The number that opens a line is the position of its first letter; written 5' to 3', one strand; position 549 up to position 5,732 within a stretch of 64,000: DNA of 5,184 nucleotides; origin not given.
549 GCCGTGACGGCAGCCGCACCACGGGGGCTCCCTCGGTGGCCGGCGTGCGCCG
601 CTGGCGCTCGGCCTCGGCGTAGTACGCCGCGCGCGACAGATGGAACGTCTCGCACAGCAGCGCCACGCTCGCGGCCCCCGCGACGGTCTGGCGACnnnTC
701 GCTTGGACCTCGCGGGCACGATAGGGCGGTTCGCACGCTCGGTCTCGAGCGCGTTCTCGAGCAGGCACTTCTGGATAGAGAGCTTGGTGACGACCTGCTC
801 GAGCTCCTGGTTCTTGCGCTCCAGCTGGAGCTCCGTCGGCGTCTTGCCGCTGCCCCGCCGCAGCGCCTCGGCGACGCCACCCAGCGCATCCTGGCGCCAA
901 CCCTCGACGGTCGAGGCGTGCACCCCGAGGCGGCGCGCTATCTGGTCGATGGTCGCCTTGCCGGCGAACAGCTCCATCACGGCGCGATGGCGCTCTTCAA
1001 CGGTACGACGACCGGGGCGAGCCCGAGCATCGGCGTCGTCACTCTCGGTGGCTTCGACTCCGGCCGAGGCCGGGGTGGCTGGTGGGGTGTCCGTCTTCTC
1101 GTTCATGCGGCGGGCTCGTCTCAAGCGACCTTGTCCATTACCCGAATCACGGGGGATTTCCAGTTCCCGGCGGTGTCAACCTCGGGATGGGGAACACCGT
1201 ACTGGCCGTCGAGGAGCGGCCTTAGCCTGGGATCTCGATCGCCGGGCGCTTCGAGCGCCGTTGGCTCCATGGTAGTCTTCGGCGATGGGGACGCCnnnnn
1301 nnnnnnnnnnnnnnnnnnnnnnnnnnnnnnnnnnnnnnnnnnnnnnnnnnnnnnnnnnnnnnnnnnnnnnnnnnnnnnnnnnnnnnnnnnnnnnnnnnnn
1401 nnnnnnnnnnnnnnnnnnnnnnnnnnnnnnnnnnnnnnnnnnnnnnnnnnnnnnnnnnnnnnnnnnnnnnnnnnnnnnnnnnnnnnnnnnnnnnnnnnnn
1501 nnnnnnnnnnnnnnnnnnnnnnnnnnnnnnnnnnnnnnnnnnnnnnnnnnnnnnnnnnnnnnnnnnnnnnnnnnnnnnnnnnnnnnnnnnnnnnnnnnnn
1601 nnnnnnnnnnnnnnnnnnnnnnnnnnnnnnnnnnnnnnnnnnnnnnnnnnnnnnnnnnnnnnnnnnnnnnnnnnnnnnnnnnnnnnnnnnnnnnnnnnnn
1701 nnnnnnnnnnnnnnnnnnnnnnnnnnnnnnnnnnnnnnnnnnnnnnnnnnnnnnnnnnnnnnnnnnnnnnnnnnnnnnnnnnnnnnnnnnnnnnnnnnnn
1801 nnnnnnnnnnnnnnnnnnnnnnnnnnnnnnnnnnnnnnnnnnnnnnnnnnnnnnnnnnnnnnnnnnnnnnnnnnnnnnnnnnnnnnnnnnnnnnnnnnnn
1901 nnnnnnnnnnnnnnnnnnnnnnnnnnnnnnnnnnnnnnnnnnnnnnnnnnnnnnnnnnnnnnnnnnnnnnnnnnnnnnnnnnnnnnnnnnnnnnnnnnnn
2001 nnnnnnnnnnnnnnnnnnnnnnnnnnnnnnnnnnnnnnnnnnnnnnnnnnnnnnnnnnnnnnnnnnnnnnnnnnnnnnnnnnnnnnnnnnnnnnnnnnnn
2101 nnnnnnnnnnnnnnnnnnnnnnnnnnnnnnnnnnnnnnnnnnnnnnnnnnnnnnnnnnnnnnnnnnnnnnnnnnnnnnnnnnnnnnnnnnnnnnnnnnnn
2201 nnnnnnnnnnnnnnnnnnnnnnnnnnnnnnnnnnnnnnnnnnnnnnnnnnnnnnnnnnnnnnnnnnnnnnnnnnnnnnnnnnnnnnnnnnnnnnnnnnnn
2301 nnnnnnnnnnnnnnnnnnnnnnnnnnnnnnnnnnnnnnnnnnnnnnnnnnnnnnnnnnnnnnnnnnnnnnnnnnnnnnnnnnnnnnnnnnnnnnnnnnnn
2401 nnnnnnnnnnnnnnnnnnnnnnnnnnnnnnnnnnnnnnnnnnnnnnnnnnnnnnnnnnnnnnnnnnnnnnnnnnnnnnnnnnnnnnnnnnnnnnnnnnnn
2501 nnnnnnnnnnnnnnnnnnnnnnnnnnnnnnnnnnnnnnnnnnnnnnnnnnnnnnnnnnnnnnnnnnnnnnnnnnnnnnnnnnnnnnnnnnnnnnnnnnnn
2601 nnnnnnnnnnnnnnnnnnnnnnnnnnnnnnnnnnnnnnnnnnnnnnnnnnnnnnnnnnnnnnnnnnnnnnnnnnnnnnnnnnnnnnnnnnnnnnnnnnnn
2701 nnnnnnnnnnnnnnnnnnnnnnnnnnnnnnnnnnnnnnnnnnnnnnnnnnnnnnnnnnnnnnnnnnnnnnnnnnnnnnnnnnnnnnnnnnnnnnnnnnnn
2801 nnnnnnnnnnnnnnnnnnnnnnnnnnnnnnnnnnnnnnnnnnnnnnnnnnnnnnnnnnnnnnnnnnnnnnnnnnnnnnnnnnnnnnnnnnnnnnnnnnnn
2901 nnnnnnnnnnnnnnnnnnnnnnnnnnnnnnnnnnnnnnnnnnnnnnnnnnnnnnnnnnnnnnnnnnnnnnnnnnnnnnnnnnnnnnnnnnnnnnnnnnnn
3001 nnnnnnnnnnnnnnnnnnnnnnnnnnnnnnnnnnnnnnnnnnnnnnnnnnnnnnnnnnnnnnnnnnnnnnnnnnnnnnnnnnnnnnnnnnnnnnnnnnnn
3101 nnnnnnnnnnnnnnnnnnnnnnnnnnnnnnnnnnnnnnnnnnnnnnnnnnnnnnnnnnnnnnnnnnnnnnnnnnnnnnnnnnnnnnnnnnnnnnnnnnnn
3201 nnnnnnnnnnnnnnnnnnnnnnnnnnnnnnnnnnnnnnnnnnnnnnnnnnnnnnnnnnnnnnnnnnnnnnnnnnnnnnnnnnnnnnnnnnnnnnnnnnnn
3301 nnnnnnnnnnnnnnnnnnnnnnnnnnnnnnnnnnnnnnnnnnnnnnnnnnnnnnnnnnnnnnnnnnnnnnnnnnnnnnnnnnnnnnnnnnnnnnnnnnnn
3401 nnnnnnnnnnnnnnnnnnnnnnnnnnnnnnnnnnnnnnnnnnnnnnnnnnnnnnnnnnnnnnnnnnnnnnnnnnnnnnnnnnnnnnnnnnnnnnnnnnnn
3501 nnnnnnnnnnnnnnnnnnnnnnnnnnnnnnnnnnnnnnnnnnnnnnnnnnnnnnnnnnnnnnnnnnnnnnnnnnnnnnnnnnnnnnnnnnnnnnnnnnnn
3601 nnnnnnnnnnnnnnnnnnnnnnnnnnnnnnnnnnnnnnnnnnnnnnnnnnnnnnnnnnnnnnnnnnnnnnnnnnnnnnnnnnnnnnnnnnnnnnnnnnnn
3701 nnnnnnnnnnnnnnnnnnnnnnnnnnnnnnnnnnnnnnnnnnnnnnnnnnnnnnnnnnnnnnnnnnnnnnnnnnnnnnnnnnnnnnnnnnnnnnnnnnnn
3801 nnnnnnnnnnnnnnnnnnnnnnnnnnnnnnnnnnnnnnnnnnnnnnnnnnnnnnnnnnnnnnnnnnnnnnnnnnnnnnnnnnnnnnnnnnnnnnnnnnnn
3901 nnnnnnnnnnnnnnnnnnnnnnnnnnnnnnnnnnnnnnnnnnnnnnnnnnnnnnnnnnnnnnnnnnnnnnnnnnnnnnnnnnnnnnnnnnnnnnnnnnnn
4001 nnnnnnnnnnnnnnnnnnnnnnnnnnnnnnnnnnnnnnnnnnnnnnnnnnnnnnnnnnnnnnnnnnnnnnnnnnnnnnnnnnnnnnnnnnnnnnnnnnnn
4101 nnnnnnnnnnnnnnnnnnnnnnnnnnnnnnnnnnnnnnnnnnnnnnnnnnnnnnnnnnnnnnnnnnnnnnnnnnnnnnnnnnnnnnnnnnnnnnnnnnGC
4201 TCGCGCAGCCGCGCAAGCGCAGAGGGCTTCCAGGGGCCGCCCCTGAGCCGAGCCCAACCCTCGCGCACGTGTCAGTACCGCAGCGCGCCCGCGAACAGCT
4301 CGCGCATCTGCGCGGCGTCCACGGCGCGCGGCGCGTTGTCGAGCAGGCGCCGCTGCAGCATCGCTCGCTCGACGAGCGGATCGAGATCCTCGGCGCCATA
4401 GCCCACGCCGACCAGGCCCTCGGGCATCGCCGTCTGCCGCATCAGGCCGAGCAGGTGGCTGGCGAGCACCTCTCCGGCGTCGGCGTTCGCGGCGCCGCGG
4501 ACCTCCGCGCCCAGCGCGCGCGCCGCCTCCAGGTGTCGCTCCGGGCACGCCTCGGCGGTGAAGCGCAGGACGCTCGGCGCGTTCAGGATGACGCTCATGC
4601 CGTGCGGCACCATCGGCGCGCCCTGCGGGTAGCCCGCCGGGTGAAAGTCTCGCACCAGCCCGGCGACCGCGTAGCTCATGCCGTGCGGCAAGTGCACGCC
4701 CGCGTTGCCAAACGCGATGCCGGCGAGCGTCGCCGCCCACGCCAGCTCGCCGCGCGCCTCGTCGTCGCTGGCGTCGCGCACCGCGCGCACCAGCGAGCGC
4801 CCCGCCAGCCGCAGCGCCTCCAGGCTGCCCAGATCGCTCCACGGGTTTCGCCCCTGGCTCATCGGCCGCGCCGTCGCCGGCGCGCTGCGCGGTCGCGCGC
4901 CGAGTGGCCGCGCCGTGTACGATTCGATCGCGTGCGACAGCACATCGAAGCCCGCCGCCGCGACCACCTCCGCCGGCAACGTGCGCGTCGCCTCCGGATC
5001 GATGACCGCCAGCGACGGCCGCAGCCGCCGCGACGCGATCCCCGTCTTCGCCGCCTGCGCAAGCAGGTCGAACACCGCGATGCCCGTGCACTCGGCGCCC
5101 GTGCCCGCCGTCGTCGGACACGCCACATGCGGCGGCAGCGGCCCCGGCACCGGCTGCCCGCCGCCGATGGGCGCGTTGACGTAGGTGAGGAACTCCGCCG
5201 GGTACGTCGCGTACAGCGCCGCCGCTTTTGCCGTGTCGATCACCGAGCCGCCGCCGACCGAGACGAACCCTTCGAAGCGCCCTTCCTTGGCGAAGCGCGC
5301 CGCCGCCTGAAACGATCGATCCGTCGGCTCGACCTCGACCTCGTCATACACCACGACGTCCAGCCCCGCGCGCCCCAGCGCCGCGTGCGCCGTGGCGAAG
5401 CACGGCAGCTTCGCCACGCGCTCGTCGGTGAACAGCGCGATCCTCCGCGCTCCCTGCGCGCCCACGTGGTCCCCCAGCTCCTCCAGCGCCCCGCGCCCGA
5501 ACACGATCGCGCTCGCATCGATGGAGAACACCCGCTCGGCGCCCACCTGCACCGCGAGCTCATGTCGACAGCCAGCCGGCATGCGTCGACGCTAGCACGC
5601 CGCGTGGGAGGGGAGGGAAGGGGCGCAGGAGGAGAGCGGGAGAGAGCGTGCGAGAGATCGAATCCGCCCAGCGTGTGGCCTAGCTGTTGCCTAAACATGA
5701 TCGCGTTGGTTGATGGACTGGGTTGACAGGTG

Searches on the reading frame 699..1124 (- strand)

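Call 85: search_protein_families(library=pfam, proteins=[window:699-1124:-], max_evalue=1)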
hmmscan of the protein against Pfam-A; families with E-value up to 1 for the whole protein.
window:699-1124:- (142 aa): 16 families
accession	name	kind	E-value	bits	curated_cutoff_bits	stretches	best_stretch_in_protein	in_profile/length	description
PF01527.26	HTH_Tnp_1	-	2.1e-08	34.7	24.1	1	39-112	6-74/75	Transposase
PF13384.12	HTH_23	-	1.7e-06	28.1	24.6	1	42-84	4-46/50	Homeodomain-like domain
PF13518.12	HTH_28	-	4.4e-06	27.1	25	1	45-93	2-49/52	Helix-turn-helix domain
PF13551.12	HTH_29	-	3.3e-05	24.3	28.1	1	45-93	1-51/64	Winged helix-turn helix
PF13542.12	HTH_Tnp_ISL3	-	0.0023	17.8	27.4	1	46-76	17-46/51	Helix-turn-helix domain of transposase family ISL3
PF08281.18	Sigma70_r4_2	-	0.0025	17.9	25.7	1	44-80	13-50/54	Sigma-70, region 4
PF13936.12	HTH_38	-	0.0028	17.8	27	1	41-73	6-37/44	Helix-turn-helix domain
PF04545.22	Sigma70_r4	-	0.035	14.1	24.1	1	43-73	6-37/50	Sigma-70, region 4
PF17782.7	DprA_WH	-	0.043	14.3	22.9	1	43-73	11-42/61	DprA winged helix domain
PF06056.18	Terminase_5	-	0.069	13.5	20.3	1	44-78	2-35/58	Putative ATPase subunit of terminase (gpP-like)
PF14493.12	HTH_40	-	0.077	13.7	27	1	47-75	3-31/89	Helix-turn-helix domain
PF12728.13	HTH_17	-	0.081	13.6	27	1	58-78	3-23/51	Helix-turn-helix domain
PF00196.25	GerE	-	0.085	12.9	23.5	1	44-77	5-38/57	Bacterial regulatory proteins, luxR family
PF06558.17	SecM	-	0.11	12.9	25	1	19-89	4-71/147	Secretion monitor precursor protein (SecM)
PF08822.17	DUF1804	-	0.11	12.8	29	1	45-80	7-43/164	Protein of unknown function (DUF1804)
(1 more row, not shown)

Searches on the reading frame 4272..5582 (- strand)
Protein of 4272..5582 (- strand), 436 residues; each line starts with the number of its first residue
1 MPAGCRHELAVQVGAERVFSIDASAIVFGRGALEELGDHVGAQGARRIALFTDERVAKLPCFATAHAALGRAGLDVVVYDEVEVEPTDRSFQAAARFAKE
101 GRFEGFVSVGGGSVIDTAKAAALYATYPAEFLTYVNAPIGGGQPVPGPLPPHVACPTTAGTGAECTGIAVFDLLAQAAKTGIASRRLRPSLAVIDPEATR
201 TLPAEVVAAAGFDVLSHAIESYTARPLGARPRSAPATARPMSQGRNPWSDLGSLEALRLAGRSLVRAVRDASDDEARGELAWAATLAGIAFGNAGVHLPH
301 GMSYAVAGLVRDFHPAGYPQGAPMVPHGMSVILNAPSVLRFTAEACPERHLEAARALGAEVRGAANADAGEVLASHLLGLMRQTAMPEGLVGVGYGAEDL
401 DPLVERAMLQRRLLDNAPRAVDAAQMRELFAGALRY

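Call 3: search_protein_families(library=pfam, proteins=[window:4272-5582:-], max_evalue=0.1)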
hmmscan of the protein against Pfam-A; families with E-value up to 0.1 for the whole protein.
window:4272-5582:- (436 aa): 4 families
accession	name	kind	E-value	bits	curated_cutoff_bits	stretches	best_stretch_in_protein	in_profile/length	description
PF00465.25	Fe-ADH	-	8.7e-44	149.5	31.3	1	25-196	3-168/168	Iron-containing alcohol dehydrogenase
PF25137.1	ADH_Fe_C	-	4.5e-28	98.7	27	1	243-433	19-193/194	Fe-containing alcohol dehydrogenase family, C-terminal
PF13685.12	Fe-ADH_2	-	5.6e-11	43.1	28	1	27-124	1-96/149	Iron-containing alcohol dehydrogenase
PF13458.12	Peripla_BP_6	-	0.011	15.9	31.7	1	33-122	122-211/343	Periplasmic binding protein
